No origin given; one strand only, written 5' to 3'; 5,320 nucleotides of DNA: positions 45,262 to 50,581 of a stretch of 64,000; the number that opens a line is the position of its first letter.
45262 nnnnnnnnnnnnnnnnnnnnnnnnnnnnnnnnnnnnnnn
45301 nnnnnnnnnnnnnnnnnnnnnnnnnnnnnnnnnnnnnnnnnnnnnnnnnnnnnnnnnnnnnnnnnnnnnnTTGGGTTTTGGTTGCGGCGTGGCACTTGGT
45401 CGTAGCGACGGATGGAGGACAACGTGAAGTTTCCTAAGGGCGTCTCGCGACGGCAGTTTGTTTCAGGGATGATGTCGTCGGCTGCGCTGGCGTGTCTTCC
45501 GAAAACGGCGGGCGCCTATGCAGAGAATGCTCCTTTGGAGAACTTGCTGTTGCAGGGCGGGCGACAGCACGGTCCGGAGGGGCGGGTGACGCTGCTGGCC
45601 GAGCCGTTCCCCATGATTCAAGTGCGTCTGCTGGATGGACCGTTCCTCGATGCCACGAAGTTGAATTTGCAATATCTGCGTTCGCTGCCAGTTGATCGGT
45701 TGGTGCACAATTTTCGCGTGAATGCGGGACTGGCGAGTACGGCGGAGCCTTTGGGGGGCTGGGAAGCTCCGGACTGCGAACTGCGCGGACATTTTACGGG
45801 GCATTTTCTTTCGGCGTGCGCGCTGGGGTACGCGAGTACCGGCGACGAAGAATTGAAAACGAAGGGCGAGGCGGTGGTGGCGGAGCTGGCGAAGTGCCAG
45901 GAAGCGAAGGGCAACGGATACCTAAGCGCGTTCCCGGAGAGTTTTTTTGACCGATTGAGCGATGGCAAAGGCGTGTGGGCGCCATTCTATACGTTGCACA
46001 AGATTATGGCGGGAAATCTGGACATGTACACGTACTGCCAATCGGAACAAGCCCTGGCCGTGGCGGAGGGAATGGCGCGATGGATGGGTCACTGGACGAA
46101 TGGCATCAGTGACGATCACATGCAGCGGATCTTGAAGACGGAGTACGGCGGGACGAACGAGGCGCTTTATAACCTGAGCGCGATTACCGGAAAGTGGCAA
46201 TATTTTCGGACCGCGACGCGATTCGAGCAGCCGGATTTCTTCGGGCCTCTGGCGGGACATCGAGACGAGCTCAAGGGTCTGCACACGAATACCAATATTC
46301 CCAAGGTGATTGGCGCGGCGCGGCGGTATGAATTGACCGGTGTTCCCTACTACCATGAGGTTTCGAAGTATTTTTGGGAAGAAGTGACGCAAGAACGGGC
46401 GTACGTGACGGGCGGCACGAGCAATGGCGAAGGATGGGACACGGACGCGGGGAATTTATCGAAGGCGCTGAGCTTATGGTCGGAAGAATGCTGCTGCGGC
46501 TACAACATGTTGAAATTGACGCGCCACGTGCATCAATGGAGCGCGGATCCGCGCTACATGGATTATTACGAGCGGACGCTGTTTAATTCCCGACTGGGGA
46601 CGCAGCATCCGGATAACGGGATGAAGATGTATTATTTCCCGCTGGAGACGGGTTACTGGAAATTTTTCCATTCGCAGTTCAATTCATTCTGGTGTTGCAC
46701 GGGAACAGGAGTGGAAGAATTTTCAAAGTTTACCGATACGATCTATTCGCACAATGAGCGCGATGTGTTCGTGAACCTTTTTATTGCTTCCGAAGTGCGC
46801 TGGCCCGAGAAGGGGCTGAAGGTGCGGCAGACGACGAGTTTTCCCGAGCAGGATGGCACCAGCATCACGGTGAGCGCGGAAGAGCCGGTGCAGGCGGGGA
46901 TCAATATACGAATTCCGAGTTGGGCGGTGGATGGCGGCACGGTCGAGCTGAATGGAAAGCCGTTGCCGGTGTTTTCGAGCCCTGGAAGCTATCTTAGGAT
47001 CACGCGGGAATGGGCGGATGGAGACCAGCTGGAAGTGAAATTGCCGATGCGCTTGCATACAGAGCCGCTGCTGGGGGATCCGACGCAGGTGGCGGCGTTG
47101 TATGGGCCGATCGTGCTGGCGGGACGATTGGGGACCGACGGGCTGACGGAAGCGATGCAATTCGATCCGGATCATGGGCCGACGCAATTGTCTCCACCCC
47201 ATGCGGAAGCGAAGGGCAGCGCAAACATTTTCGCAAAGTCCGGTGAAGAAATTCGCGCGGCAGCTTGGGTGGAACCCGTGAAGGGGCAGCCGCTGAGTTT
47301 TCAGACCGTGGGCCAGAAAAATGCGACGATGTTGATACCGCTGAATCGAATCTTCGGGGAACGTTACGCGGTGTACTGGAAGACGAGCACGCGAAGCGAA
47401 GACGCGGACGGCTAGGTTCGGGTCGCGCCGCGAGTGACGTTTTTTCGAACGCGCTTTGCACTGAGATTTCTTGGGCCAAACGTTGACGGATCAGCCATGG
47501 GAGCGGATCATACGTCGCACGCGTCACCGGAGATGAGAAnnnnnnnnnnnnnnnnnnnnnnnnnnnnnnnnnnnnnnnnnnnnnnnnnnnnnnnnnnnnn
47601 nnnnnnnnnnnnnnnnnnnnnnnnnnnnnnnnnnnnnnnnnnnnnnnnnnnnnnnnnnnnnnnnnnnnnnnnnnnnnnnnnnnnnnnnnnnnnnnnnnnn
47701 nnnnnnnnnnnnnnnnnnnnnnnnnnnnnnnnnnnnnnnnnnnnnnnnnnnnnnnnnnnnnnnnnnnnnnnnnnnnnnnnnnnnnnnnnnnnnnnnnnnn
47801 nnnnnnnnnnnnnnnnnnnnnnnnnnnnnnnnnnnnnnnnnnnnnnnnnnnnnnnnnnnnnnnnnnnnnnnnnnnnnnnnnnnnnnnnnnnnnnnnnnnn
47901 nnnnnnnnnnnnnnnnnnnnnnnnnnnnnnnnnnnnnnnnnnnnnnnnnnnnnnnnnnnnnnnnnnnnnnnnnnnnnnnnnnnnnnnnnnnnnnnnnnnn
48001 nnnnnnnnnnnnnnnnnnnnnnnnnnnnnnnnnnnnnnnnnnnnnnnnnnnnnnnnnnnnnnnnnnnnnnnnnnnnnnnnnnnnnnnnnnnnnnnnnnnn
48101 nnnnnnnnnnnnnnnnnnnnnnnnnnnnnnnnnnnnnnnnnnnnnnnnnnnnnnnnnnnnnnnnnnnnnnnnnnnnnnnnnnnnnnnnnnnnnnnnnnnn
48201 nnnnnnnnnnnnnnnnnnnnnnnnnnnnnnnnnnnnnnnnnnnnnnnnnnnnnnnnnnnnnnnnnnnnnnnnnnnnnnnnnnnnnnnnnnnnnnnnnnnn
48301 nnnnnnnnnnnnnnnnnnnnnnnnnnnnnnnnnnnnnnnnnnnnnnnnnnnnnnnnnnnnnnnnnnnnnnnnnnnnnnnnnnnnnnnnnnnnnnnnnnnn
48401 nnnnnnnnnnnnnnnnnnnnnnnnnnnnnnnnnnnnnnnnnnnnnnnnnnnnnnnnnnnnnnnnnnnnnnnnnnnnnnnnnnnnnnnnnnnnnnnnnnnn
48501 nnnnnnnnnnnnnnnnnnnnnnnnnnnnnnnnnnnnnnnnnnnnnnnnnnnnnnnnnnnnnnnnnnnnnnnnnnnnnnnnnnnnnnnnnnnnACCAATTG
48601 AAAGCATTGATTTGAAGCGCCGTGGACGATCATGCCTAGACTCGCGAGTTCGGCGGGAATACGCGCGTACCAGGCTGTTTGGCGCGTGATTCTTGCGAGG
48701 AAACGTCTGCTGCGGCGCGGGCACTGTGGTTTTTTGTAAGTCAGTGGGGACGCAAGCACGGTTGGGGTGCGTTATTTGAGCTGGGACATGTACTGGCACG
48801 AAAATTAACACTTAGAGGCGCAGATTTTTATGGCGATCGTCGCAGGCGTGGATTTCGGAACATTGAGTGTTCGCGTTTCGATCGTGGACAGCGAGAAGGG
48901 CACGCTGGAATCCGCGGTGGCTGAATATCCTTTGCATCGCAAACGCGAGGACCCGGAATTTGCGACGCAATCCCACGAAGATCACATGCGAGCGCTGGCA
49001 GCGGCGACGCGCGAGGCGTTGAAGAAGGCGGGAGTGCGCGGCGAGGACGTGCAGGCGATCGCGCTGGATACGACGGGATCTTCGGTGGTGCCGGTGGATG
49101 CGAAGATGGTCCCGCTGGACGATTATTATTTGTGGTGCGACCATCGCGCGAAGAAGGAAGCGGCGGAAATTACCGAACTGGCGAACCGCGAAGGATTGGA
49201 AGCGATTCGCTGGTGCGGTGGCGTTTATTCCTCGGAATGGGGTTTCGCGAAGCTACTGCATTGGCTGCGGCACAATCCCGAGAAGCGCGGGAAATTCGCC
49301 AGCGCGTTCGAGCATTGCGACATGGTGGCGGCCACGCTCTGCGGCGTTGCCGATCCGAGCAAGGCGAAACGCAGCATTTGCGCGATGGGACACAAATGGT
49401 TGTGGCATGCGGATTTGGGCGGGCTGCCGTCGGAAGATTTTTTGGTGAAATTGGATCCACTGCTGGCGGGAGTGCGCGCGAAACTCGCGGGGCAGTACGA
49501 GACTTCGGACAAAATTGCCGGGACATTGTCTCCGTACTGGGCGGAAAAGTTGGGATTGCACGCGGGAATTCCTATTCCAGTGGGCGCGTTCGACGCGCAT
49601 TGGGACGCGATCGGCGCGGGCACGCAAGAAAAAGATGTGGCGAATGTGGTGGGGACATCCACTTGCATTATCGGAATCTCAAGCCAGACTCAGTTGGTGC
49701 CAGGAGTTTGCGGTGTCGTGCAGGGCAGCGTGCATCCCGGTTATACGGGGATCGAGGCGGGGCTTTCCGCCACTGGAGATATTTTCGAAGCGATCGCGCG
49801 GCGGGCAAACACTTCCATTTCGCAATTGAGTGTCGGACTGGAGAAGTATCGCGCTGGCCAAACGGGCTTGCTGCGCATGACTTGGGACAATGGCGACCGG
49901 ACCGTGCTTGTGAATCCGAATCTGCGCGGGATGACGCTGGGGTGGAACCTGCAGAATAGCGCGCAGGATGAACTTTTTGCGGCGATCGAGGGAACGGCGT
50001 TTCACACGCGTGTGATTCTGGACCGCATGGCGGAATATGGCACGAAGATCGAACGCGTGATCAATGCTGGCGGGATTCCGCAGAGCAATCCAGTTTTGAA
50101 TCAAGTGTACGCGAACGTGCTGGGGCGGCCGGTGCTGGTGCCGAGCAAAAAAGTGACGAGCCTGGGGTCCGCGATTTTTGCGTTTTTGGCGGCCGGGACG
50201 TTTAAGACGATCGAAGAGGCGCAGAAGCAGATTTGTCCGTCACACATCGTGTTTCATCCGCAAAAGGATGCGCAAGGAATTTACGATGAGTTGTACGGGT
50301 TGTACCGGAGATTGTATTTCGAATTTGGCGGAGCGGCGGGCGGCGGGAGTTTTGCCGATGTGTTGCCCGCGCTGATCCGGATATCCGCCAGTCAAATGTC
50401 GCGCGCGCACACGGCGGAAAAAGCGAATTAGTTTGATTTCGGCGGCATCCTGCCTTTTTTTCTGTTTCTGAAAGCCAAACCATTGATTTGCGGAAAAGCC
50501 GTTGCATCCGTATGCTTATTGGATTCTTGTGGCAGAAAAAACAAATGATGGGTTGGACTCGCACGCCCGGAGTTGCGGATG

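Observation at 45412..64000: Candidate integrated locus for using plant hydroxyproline-rich glycoproteins (extensin type): de-arabinosylation + X-Pro proteolysis + arabinose and hydroxyproline catabolism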

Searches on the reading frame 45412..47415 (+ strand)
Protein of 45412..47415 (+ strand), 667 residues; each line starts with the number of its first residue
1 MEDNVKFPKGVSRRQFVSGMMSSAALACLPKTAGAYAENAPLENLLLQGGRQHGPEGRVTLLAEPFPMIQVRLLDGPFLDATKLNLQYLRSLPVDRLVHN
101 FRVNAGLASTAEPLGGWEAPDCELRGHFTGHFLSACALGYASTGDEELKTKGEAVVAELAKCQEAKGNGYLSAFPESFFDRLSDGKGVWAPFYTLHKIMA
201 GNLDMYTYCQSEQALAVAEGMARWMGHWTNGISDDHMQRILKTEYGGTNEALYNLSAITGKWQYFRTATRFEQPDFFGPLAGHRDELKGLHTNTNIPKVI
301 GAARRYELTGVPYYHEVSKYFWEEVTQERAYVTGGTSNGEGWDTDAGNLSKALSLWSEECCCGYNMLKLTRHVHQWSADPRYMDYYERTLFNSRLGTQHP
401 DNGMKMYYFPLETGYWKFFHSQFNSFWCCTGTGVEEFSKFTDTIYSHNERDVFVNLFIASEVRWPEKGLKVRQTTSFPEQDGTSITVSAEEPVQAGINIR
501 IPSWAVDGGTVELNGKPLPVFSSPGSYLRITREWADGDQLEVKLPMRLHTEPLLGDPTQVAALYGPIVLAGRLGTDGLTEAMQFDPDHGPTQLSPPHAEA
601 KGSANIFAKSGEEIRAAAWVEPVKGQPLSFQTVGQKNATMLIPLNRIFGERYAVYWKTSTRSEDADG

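Call 3: search_protein_families(library=pfam, proteins=[window:45412-47415:+])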
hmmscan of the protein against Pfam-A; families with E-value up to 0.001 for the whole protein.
window:45412-47415:+ (667 aa): 3 families
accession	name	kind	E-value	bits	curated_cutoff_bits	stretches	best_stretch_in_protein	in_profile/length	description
PF07944.18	Beta-AFase-like_GH127_cat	-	1.3e-115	386.9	24.9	1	70-441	1-375/376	Beta-L-arabinofuranosidase, GH127 catalytic domain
PF20736.2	Glyco_hydro127M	-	8.4e-27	93.6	24.2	1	452-546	2-95/95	Beta-L-arabinofuranosidase, GH127 middle domain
PF16375.10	DUF4986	-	0.00023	22.1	29.5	1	615-656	38-84/84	Domain of unknown function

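Call 5: search_protein_families(library=ncbifam, proteins=[window:45412-47415:+])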
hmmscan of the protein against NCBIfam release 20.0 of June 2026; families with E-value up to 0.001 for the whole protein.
window:45412-47415:+ (667 aa): 1 family
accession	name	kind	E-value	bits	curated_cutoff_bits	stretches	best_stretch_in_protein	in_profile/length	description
NF049879.1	AcerHdlse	equivalog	1.6e-24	86.3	950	1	356-569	339-565/657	aceric acid hydrolase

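Call 14: find_homologous_proteins(query=window:45412-47415:+, max_evalue=1e-20)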
Query window:45412-47415:+ (667 aa): 8000 proteins with E <= 1e-20 among 8000 candidates; the best 120 are listed.
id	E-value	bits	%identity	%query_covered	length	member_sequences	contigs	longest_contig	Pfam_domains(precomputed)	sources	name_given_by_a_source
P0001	0.0e+0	1449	92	100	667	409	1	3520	PF20736.3,PF07944.19,PF16375.12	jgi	jgi:uncharacterized protein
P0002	0.0e+0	1206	75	99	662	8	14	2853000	PF20736.3,PF07944.19,PF16375.12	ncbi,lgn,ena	ncbi:MAG: beta-L-arabinofuranosidase domain-containing protein [Candidatus Acidiferrales bacterium]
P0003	0.0e+0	1199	75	99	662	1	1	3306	PF20736.3,PF07944.19,PF16375.12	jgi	jgi:uncharacterized protein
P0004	0.0e+0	1192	76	99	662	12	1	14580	PF20736.3,PF07944.19,PF16375.12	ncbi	ncbi:MAG: beta-L-arabinofuranosidase domain-containing protein [Candidatus Acidiferrales bacterium]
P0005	0.0e+0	1191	75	99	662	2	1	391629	PF20736.3,PF07944.19,PF16375.12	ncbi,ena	-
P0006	0.0e+0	1155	73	98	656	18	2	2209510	PF20736.3,PF07944.19,PF16375.12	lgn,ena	-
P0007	0.0e+0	1148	73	98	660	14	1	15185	PF20736.3,PF07944.19,PF16375.12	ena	-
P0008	0.0e+0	1144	73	98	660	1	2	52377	PF20736.3,PF07944.19,PF16375.12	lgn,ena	-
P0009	0.0e+0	1141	74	98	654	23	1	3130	PF20736.3,PF07944.19,PF16375.12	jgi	jgi:DUF1680 family protein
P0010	0.0e+0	1125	72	98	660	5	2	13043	PF20736.3,PF07944.19,PF16375.12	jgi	jgi:uncharacterized protein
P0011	0.0e+0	1124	71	98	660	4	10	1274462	PF20736.3,PF07944.19,PF16375.12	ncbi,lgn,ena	-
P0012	0.0e+0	1124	71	98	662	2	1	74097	PF20736.3,PF07944.19,PF16375.12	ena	-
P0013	0.0e+0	1124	73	98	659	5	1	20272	PF20736.3,PF07944.19,PF16375.12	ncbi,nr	ncbi:MAG TPA: beta-L-arabinofuranosidase domain-containing protein [Candidatus Acidoferrales bacteri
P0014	0.0e+0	1119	72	98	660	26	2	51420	PF20736.3,PF07944.19,PF16375.12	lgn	-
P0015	0.0e+0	1117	72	98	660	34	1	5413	PF20736.3,PF07944.19,PF16375.12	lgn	-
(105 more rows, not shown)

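Call 25: search_solved_structures(query=window:45412-47415:+, max_evalue=0.00001, show_alignments=2)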
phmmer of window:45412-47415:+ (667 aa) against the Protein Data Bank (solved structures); distinct sequences matched with E-value up to 0.00001: 9.
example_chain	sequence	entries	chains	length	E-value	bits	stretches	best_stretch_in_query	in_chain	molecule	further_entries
5opj_A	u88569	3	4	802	6.7e-101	342.1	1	66-661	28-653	Rhamnogalacturonan lyase | Acetyl-CoA carboxylase, biotin carboxylase | Glycosyl hydrolase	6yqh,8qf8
8k7y_A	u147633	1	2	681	2.5e-65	224.5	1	73-575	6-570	beta1,3-L-arabinofuranoside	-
8k7x_A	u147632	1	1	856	6.3e-65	223.2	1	73-575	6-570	beta-L-arabinofuranosidase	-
4qjy_A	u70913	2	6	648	2.1e-19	72.7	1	318-570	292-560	GH127 beta-L-arabinofuranosidase | GH127 beta-L-arabinofuranoside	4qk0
6ex6_B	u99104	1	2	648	1.7e-13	53.2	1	301-570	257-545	Six-hairpin glycosidase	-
5mqo_A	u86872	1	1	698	1.4e-11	46.8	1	358-569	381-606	Non-reducing end beta-L-arabinofuranosidase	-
3wre_A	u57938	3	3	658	7.3e-10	41.2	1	301-570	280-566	Non-reducing end beta-L-arabinofuranosidase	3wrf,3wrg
3wkw_A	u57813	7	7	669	7.7e-10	41.1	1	301-570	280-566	Non-reducing end beta-L-arabinofuranosidase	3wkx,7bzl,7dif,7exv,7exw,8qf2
7exu_A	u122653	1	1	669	1.6e-09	40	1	301-570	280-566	Non-reducing end beta-L-arabinofuranosidase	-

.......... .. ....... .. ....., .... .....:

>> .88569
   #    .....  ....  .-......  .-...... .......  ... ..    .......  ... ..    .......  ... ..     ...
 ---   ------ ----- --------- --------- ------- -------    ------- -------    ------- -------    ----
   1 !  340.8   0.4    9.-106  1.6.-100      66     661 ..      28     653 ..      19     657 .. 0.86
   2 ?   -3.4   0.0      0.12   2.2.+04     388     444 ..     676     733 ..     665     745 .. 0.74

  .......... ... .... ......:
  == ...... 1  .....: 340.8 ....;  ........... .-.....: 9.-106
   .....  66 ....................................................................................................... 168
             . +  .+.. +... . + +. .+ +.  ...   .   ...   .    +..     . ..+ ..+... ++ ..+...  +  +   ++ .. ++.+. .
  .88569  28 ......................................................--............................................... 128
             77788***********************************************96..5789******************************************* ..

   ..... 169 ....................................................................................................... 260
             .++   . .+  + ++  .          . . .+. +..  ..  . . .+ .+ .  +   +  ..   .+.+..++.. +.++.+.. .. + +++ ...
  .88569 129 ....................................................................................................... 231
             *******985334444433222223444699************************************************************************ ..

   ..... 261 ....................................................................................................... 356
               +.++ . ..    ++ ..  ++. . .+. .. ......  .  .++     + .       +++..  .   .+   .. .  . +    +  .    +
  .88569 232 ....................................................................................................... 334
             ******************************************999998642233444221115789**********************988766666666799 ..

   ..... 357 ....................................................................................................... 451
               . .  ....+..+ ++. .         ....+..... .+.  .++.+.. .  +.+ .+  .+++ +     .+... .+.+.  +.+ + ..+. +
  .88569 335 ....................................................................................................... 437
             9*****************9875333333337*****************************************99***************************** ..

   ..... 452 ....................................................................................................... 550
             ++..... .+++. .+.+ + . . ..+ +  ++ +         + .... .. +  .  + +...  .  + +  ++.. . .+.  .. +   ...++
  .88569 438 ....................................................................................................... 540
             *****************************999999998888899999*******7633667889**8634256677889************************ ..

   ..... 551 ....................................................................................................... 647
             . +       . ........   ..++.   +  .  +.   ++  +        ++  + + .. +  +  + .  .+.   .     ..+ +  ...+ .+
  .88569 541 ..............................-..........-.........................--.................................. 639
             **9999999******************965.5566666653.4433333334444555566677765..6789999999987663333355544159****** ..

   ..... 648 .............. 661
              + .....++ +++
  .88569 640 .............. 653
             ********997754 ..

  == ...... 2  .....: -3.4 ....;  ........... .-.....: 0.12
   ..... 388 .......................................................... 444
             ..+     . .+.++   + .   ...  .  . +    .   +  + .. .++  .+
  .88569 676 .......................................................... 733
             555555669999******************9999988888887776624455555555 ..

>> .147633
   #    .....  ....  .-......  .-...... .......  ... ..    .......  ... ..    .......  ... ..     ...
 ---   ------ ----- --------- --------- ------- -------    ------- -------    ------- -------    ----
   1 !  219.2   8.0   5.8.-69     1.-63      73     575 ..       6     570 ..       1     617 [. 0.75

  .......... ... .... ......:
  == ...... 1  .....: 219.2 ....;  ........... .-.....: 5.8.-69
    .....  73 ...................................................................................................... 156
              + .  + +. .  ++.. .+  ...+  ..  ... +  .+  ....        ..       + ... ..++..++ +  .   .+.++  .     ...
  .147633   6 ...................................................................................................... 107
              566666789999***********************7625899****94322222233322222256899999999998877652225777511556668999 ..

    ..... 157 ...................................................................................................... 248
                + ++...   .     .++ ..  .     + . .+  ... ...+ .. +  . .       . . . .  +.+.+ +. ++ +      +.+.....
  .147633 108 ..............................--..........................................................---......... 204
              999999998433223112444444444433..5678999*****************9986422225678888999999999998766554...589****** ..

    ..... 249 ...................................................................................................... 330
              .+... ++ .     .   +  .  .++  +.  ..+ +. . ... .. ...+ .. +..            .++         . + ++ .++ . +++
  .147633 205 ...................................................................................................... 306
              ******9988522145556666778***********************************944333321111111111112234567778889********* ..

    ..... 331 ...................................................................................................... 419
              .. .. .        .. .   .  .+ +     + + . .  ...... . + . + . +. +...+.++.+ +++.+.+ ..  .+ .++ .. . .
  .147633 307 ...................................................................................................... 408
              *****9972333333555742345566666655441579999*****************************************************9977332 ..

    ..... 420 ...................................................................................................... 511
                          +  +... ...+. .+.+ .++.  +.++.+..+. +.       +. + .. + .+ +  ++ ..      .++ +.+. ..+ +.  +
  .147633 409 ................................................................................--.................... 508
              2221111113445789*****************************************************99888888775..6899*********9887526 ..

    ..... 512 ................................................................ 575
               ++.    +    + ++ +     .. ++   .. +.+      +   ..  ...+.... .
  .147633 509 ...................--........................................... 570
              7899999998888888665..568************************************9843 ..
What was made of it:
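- On GH146 beta-L-arabinofuranosidase: call 25: 5OPJ 342 bits, 8K7Y/8K7X about 224 bits, 3WKW (HypBA1) 41 bits. Alignments in call 25.
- Checked: The 'GH127' is far closer to GH146 enzymes than to HypBA1 (call 25).
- GH146 zinc and nucleophile motifs are conserved (call 25).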

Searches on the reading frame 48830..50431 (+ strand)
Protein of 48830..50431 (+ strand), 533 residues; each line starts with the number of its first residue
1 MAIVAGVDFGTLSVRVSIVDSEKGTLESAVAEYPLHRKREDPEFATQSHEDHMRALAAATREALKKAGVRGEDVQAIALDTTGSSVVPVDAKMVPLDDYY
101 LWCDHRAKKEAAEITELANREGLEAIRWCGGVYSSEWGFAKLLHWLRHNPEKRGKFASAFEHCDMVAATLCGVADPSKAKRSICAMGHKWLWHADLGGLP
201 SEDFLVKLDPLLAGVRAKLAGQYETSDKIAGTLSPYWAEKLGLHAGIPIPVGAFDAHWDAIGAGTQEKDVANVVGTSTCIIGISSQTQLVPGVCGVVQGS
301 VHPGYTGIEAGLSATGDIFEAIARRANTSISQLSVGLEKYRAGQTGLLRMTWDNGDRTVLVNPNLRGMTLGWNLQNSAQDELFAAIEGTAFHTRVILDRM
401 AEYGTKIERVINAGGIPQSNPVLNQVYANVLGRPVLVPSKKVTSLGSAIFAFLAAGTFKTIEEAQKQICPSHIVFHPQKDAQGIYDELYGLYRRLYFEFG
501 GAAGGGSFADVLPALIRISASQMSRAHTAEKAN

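Call 3: search_protein_families(library=pfam, proteins=[window:48830-50431:+])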
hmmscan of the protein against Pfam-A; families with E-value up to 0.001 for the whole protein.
window:48830-50431:+ (533 aa): 2 families
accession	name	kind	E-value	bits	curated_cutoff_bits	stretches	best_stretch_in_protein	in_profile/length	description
PF02782.22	FGGY_C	-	4.7e-28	98.8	27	1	271-455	2-198/198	FGGY family of carbohydrate kinases, C-terminal domain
PF00370.27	FGGY_N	-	2.2e-21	77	28.8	1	4-158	2-152/245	FGGY family of carbohydrate kinases, N-terminal domain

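Call 5: search_protein_families(library=ncbifam, proteins=[window:48830-50431:+])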
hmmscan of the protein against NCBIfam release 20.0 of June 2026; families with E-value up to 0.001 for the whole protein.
window:48830-50431:+ (533 aa): 11 families
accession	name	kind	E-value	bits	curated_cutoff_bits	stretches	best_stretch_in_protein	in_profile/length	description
NF003154.0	PRK04123.1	equivalog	3.1e-167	557.6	428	1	1-500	3-538/554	ribulokinase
TIGR01234.1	L-ribulokinase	equivalog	9.8e-107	357.9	583.25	1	2-500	1-531/536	ribulokinase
TIGR01315.1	5C_CHO_kinase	subfamily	4.9e-51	174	408.7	2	4-322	2-333/541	FGGY family pentulose kinase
TIGR01312.1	XylB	equivalog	2.2e-44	151.8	380.25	1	6-496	2-480/481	xylulokinase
TIGR01314.1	gntK_FGGY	equivalog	3.3e-23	82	648.55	2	339-495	333-489/505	gluconokinase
NF008187.0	PRK10939.1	equivalog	2.1e-22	79.5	528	2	374-496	376-500/521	autoinducer-2 kinase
TIGR01311.1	glycerol_kin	equivalog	6.2e-18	64.4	590.35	2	363-482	357-477/496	glycerol kinase GlpK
TIGR02628.1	fuculo_kin_coli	equivalog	2.3e-14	53.2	470.9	1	385-478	371-465/465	L-fuculokinase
NF000756.0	PRK00047.1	subfamily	5.4e-14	51.4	498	1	362-481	358-477/502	glycerol kinase GlpK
NF011601.0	PRK15027.1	equivalog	1.8e-11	43.1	912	1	5-497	3-477/484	xylulokinase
TIGR02627.1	rhamnulo_kin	equivalog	4.5e-05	22.2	527.95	0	394-468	374-448/454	rhamnulokinase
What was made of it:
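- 48830..50431 (+): L-ribulokinase AraB. call 5 (NF003154, 557.6 bits, cut-off 428)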
